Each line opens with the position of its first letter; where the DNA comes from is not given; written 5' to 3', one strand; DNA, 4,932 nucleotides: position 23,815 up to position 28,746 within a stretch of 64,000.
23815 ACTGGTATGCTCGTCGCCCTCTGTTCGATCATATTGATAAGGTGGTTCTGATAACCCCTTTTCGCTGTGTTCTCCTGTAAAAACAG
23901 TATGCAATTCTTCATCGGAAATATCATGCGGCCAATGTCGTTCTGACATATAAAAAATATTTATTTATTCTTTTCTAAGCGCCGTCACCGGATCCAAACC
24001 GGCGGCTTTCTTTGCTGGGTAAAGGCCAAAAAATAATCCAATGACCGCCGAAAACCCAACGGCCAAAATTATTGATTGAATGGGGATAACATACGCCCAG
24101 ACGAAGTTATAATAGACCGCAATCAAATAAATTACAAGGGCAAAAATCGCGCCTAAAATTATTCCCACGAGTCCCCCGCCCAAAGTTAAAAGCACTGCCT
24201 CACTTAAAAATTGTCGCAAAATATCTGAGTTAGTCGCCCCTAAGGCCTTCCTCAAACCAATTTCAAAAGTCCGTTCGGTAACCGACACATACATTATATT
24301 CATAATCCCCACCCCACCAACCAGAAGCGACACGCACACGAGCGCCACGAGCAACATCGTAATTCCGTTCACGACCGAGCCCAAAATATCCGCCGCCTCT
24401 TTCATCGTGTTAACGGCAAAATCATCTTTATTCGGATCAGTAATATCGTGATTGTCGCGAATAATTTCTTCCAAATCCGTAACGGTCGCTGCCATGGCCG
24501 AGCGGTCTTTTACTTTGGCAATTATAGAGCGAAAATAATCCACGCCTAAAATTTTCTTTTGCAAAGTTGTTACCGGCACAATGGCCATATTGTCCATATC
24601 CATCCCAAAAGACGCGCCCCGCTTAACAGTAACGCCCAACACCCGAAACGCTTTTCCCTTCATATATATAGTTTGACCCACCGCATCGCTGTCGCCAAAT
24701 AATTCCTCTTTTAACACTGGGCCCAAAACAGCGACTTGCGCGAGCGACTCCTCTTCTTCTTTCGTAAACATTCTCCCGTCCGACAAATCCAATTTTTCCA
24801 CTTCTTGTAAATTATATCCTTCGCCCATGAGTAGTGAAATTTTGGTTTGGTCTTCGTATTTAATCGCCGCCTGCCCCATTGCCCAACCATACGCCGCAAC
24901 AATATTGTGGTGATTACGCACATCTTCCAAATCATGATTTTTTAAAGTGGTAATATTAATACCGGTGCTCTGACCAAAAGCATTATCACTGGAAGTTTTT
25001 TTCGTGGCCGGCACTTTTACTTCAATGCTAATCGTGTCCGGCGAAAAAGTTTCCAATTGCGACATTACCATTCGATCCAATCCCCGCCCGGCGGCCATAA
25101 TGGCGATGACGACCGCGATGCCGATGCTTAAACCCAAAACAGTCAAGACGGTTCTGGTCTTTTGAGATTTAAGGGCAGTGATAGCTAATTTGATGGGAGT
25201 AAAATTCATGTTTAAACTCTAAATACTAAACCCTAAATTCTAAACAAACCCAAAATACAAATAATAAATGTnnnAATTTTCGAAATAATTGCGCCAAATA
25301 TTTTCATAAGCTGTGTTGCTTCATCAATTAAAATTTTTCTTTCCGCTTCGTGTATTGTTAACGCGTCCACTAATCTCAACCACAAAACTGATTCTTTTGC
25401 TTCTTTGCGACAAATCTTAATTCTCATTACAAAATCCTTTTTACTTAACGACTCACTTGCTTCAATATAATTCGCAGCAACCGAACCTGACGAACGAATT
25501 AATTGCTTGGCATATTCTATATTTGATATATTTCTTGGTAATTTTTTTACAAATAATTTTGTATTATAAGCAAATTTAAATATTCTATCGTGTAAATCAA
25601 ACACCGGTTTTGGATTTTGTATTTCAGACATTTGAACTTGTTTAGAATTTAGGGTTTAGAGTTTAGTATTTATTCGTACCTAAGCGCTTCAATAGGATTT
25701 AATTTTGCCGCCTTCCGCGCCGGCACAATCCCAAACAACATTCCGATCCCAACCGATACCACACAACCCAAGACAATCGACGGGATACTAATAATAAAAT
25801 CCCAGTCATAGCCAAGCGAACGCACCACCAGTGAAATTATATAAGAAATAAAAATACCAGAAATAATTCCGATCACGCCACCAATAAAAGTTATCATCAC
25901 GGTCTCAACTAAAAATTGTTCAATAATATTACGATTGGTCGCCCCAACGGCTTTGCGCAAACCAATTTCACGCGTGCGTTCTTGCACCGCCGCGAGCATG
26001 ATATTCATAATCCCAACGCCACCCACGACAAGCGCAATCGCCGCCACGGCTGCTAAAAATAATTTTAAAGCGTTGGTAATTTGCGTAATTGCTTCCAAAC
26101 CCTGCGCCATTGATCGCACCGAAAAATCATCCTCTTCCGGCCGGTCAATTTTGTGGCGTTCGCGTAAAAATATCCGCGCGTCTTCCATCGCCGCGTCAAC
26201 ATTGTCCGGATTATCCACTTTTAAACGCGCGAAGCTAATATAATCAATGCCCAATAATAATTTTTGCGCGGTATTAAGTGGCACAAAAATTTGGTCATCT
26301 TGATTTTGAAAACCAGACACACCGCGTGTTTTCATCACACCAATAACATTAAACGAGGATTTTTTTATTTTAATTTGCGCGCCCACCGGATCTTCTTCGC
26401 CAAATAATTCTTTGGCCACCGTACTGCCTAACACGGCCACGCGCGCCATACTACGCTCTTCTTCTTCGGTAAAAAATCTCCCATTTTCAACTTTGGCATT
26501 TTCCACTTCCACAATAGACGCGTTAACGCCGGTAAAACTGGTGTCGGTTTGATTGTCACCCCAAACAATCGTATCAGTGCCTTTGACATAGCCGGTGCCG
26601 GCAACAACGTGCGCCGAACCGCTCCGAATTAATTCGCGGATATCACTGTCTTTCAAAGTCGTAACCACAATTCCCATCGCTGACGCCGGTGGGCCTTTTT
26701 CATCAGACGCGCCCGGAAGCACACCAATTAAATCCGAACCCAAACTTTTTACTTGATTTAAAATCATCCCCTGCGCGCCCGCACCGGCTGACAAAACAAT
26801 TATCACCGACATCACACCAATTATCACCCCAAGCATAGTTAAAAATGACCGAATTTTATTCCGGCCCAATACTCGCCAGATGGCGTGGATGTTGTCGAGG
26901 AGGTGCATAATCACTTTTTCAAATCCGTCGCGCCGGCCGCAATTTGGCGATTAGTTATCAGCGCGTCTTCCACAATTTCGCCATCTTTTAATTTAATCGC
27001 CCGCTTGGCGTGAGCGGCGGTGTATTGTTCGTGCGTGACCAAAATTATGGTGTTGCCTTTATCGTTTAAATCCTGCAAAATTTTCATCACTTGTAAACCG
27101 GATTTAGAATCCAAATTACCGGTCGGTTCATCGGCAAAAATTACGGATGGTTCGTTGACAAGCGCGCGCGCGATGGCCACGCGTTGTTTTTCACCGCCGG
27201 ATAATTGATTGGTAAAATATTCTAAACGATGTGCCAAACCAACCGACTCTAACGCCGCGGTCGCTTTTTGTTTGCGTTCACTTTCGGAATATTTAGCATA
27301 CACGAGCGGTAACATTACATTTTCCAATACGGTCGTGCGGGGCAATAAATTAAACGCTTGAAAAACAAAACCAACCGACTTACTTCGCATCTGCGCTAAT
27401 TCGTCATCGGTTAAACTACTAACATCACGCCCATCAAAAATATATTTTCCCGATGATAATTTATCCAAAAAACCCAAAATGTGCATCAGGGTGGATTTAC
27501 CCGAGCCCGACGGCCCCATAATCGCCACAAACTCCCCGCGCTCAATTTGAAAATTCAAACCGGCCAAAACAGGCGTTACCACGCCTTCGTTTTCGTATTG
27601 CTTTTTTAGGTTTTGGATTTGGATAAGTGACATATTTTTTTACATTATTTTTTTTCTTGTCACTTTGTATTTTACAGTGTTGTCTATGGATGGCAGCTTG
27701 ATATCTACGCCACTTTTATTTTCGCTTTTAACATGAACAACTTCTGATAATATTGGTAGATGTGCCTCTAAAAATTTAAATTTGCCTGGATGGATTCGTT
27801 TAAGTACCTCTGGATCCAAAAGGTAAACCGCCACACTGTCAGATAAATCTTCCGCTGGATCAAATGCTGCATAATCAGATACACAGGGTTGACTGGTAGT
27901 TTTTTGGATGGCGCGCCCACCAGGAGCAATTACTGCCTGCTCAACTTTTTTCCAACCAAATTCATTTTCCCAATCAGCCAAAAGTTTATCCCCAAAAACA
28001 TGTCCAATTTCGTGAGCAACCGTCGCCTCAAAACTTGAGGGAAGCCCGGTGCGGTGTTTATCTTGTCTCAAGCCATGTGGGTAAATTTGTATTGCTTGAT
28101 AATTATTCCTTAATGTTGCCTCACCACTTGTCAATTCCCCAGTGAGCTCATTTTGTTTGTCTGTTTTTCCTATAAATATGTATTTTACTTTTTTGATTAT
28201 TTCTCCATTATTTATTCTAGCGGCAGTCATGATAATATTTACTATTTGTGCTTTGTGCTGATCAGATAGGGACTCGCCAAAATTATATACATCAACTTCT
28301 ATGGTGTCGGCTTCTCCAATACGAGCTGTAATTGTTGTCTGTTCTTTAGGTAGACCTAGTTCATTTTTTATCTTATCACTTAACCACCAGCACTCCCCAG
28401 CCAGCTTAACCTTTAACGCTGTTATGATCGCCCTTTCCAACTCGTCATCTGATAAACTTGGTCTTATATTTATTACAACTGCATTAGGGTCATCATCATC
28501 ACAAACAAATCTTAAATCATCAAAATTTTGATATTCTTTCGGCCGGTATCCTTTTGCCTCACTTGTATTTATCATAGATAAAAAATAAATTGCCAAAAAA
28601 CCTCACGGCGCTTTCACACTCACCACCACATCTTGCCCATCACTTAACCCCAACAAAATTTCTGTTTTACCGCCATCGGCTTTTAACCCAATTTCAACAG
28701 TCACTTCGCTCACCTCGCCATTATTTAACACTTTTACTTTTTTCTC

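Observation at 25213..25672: Four-helix-bundle protein gene as a 460-bp cassette with 35-bp terminal inverted repeats wedged between two MacB-like permease paralogs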

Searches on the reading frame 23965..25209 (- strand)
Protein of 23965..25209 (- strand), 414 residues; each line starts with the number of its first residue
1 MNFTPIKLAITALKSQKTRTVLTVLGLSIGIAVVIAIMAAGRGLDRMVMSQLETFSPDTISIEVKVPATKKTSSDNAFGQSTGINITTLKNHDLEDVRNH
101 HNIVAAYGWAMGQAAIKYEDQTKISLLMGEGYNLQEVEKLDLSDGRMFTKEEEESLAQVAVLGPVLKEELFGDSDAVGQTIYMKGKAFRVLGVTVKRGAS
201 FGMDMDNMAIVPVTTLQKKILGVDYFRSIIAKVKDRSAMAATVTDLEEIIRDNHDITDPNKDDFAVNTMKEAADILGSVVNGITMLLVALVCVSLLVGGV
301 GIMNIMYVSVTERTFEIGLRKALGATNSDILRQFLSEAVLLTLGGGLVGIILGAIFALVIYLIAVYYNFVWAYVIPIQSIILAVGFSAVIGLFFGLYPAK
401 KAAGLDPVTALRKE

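Call 4: search_protein_families(library=pfam, proteins=[window:23965-25209:-], max_evalue=0.01)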
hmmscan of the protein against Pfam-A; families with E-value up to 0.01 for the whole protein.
window:23965-25209:- (414 aa): 2 families
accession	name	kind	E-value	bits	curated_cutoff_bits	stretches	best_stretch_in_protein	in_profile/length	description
PF12704.14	MacB_PCD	-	5.6e-34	118.7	27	1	20-248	1-206/207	MacB-like periplasmic core domain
PF02687.27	FtsX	-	2.5e-21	76.4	25.5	1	290-406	3-119/120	FtsX-like permease C-terminal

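Call 68: find_homologous_proteins(query=window:23968-25209:-, max_evalue=1e-60)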
Query window:23968-25209:- (414 aa): 3546 proteins with E <= 1e-60 among 8000 candidates; the best 120 are listed.
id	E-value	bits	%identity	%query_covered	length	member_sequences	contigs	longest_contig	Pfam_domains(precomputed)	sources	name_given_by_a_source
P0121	3.7e-260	880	100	100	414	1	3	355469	PF02687.28,PF12704.15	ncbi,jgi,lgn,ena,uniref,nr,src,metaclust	ncbi:MAG: hypothetical protein A3J93_00765 [Candidatus Magasanikbacteria bacterium RIFOXYC2_FULL_42_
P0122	4.8e-241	817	92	100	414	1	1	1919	PF02687.28,PF12704.15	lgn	-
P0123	1.7e-195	667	73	100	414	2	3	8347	PF02687.28,PF12704.15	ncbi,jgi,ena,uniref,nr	ncbi:MAG: hypothetical protein A2261_04310 [Candidatus Magasanikbacteria bacterium RIFOXYA2_FULL_44_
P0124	6.1e-194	662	73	100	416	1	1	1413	PF02687.28,PF12704.15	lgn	-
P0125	1.4e-193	661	72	100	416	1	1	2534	PF02687.28,PF12704.15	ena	-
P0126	6.4e-193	659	74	98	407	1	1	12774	PF02687.28,PF12704.15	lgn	-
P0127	3.6e-192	657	71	100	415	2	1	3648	PF02687.28,PF12704.15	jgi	-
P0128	6.6e-192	656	73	100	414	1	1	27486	PF02687.28,PF12704.15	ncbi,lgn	-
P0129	2.2e-191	654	73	100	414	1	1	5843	PF02687.28,PF12704.15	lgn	-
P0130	4.8e-191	653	72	100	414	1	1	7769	PF02687.28,PF12704.15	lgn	-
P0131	2.0e-190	651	72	100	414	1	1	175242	PF02687.28,PF12704.15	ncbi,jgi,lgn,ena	ncbi:MAG: ABC transporter permease [Candidatus Magasanikbacteria bacterium]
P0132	5.0e-190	649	72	100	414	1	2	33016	PF02687.28,PF12704.15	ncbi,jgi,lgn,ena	-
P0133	5.7e-190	649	71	100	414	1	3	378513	PF02687.28,PF12704.15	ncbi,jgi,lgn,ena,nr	ncbi:MAG TPA: ABC transporter permease [Candidatus Magasanikbacteria bacterium]|nr:ABC transporter p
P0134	2.8e-189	647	72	99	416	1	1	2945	PF02687.28,PF12704.15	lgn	-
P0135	5.6e-189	646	71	100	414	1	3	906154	PF02687.28,PF12704.15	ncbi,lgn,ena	-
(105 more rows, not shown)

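Call 69: find_encoding_contigs(protein=P0122, flank=2000, max_places=3)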
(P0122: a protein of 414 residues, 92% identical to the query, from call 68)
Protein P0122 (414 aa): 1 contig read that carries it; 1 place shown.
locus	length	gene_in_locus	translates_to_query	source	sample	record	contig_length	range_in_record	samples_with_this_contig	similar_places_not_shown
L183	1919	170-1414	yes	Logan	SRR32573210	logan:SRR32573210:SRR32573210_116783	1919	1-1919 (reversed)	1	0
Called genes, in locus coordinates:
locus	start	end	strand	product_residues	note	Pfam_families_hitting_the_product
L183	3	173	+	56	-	?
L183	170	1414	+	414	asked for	PF12704:MacB_PCD, PF02687:FtsX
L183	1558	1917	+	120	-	?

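Call 70: find_encoding_contigs(protein=P0123, flank=2000, max_places=2)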
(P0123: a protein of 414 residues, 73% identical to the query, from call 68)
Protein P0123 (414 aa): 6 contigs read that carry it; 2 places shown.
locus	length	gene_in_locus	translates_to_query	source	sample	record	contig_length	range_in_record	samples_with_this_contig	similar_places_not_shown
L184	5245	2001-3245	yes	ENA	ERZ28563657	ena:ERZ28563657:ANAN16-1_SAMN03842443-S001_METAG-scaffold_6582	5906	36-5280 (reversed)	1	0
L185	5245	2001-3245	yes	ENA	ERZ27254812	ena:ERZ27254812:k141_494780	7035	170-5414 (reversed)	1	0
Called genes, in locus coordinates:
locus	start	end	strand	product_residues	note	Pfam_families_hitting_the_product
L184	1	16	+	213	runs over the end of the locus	?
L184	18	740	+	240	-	PF00005:ABC_tran, PF02463:SMC_N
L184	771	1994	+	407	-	PF12704:MacB_PCD, PF02687:FtsX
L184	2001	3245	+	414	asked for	PF12704:MacB_PCD, PF02687:FtsX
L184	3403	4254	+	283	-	-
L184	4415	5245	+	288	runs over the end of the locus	?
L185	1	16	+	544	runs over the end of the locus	?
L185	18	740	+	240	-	PF00005:ABC_tran, PF02463:SMC_N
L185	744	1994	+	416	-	PF12704:MacB_PCD, PF02687:FtsX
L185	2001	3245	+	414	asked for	PF12704:MacB_PCD, PF02687:FtsX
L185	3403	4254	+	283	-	-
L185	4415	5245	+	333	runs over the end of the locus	?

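Call 71: find_encoding_contigs(protein=P0133, flank=2000, max_places=2)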
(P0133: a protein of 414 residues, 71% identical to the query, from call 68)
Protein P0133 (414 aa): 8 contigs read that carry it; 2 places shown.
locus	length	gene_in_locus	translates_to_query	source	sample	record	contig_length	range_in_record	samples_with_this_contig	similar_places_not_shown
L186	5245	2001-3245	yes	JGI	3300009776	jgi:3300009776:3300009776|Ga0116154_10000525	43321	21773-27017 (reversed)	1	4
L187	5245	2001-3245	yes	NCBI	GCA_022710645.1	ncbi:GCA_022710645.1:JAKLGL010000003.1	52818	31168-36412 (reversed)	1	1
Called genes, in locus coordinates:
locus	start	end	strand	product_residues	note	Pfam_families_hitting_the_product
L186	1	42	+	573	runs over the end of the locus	PF00364:Biotin_lipoyl (faint), PF25917:BSH_RND (weak), PF25984:BSH_YknX (weak), PF25967:RND-MFP_C (weak), PF25989:YknX_C (weak)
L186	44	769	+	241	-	PF02463:SMC_N, PF00005:ABC_tran, PF13304:AAA_21 (faint)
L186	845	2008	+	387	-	PF12704:MacB_PCD, PF02687:FtsX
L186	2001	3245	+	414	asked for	PF12704:MacB_PCD, PF02687:FtsX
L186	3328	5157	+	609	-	PF01807:Zn_ribbon_DnaG, PF08275:DNAG_N, PF01751:Toprim, PF13662:Toprim_4, PF13155:Toprim_2, PF10410:DnaB_bind, PF00772:DnaB (faint)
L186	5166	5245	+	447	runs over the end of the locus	PF00140:Sigma70_r1_2, PF04542:Sigma70_r2, PF04539:Sigma70_r3, PF04545:Sigma70_r4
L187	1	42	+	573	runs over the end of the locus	PF00364:Biotin_lipoyl (faint), PF25917:BSH_RND (weak), PF25984:BSH_YknX (weak), PF25967:RND-MFP_C (weak), PF25989:YknX_C (weak)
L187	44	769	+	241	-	PF02463:SMC_N, PF00005:ABC_tran, PF13304:AAA_21 (faint)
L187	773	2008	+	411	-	PF12704:MacB_PCD, PF02687:FtsX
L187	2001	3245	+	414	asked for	PF12704:MacB_PCD, PF02687:FtsX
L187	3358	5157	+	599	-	PF01807:Zn_ribbon_DnaG, PF08275:DNAG_N, PF01751:Toprim, PF13155:Toprim_2, PF13662:Toprim_4, PF10410:DnaB_bind, PF00772:DnaB (faint)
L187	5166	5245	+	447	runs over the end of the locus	PF00140:Sigma70_r1_2, PF04542:Sigma70_r2, PF04539:Sigma70_r3, PF04545:Sigma70_r4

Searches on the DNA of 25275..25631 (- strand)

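Call 47: search_rna_families(sources=[L057, L061, L083, L084, L024, L055, L088, L019, L033, L091, L022, L023, L043, L028, L036, L051, L085, L025, L086, L093], threshold=gathering)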
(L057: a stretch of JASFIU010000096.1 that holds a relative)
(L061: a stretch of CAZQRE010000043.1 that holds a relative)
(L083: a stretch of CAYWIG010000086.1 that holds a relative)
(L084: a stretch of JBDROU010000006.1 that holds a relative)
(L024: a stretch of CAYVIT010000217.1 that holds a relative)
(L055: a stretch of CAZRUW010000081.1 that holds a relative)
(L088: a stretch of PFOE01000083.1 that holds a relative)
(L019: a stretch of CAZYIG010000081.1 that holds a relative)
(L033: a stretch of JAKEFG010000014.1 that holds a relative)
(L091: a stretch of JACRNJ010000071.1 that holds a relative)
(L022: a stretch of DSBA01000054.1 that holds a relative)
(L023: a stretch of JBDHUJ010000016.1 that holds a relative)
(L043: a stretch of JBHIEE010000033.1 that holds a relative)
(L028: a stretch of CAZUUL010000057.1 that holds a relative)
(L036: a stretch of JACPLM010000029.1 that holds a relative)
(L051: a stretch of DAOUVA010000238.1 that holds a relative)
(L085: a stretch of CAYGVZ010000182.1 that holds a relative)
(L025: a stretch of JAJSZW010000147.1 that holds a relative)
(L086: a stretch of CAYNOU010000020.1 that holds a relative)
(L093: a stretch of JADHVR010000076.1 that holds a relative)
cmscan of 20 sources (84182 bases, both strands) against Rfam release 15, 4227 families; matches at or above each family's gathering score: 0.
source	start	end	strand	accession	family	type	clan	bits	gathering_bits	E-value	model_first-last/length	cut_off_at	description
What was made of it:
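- Closest known: S23p-encoding intervening sequences. Different: None of 20 related loci tested contains rRNA (call 47).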

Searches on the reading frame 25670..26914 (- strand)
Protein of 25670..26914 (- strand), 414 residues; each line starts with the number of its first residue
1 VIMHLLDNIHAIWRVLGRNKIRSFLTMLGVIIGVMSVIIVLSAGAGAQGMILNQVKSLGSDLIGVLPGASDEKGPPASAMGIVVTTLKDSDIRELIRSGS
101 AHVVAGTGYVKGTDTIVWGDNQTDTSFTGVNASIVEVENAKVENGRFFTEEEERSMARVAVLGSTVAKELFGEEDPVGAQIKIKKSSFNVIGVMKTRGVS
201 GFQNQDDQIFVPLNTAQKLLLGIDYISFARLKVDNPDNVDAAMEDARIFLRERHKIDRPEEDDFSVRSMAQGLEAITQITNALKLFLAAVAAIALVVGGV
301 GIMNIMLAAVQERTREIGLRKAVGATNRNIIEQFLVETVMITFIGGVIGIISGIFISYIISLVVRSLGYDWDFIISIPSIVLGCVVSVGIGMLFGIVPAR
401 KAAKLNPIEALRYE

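Call 4: search_protein_families(library=pfam, proteins=[window:25670-26914:-], max_evalue=0.01)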
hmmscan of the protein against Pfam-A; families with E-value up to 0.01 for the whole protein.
window:25670-26914:- (414 aa): 2 families
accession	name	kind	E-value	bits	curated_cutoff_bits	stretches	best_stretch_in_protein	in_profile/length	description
PF12704.14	MacB_PCD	-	7.5e-42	144.4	27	1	23-246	1-204/207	MacB-like periplasmic core domain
PF02687.27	FtsX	-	3.6e-24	85.6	25.5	1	289-407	2-120/120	FtsX-like permease C-terminal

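Call 32: find_related_loci(query=window:25673-26914:-, collection=metagenome_contigs, flank=2500)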
Query window:25673-26914:- (414 aa) in metagenome_contigs; peptide patterns used: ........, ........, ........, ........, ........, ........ (x = any residue, [..] = any of these).
600 stretches matched a pattern (row limit reached: there are more); 592 encode a relative of the query (tblastn E <= 1e-3); the best 80 are kept; 80 distinct loci.
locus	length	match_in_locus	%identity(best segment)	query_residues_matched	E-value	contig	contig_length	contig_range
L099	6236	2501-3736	63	3-414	5e-178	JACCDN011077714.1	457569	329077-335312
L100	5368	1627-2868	61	2-414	5e-155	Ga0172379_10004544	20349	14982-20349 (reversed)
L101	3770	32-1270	55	3-414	2e-145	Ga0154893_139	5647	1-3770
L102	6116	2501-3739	52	3-414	9e-141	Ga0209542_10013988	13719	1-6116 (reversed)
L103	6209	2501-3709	55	14-414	9e-141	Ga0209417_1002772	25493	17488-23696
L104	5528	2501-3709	57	13-414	4e-140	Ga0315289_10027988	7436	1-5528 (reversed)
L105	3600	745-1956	53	12-414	8e-144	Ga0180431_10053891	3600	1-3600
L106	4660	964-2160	56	19-414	2e-136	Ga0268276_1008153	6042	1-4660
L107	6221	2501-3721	52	9-414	7e-136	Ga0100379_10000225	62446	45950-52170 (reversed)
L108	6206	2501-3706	53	16-414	2e-134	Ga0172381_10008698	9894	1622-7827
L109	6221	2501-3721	53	8-414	2e-133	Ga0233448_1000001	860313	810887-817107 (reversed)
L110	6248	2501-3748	51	3-414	4e-132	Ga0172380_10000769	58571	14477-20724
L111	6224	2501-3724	51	3-414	4e-130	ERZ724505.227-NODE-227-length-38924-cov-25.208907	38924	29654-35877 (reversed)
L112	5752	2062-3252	50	16-414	1e-128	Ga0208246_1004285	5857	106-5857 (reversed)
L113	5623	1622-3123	50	13-414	1e-127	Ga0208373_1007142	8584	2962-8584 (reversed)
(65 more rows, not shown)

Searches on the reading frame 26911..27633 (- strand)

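Call 4: search_protein_families(library=pfam, proteins=[window:26911-27633:-], max_evalue=0.01)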
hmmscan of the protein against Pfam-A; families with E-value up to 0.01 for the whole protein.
window:26911-27633:- (240 aa): 10 families
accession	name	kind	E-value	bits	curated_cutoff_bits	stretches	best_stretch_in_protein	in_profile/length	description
PF00005.33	ABC_tran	-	6.6e-35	121.1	25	1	24-171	2-136/137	ABC transporter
PF02463.25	SMC_N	-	1.3e-07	31.7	40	1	34-216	25-212/220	RecF/RecN/SMC N terminal domain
PF13304.12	AAA_21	-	3.2e-05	24.6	27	1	35-71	1-40/304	AAA domain, putative AbiEii toxin, Type IV TA system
PF13555.12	AAA_29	-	0.00036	20.7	27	1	28-50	17-39/61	P-loop containing region of AAA domain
PF20703.3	nSTAND1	-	0.0024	18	27.1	1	29-60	29-59/379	Novel STAND NTPase 1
PF03266.21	NTPase_1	-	0.0025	18.1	23.9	0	152-222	86-154/168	NTPase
PF20720.3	nSTAND3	-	0.0028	17.8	27.2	0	30-53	14-37/155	Novel STAND NTPase 3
PF13191.12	AAA_16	-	0.0094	16.9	32.6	0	32-53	23-44/167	AAA ATPase domain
PF25199.1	nSTAND_NTPase5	-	0.0094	16.2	34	0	31-50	39-58/145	Novel STAND NTPase 5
PF13401.12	AAA_22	-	0.0095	16.7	27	0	33-53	5-25/130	AAA domain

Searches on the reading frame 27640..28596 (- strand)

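Call 4: search_protein_families(library=pfam, proteins=[window:27640-28596:-], max_evalue=0.01)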
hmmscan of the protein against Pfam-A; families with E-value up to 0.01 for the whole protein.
window:27640-28596:- (318 aa): 1 family
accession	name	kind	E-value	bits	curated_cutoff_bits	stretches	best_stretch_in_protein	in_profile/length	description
PF15887.11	Peptidase_Mx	-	0.0049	16.8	27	0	194-261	91-166/236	Putative zinc-binding metallo-peptidase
